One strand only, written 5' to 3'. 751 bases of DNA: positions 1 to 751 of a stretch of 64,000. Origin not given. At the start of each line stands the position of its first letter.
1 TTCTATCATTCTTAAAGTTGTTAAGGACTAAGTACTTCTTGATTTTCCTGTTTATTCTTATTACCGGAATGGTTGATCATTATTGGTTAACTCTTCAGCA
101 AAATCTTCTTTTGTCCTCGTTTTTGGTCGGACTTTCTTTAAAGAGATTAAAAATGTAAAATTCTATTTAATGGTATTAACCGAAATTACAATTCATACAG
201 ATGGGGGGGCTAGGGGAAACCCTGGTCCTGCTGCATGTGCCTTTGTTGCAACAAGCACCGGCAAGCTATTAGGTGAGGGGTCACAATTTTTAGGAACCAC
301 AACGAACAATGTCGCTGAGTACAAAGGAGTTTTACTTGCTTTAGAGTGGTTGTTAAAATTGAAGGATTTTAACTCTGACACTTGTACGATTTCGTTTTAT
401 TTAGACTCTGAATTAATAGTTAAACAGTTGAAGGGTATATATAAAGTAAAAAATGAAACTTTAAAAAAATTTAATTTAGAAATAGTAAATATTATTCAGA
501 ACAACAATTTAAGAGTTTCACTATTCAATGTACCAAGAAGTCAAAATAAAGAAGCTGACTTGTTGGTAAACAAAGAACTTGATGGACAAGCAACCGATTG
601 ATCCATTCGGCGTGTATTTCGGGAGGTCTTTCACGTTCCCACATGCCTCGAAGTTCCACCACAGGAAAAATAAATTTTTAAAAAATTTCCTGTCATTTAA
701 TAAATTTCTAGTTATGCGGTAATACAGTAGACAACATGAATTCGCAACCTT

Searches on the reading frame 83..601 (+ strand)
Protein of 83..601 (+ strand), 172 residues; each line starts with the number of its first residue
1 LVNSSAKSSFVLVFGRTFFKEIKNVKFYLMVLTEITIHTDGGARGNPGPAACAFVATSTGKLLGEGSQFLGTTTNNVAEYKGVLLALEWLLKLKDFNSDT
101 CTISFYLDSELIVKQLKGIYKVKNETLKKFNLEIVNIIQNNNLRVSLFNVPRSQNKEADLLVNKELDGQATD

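Call 75: search_protein_families(library=pfam, proteins=[window:83-601:+], max_evalue=0.001)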
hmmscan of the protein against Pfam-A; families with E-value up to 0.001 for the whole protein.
window:83-601:+ (172 aa): 2 families
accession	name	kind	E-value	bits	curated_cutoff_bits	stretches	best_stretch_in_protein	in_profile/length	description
PF13456.12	RVT_3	-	2.3e-11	44.1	21.6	1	39-164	2-122/123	Reverse transcriptase-like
PF00075.30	RNase_H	-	7.1e-09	36.4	25.8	1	34-140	3-104/141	RNase H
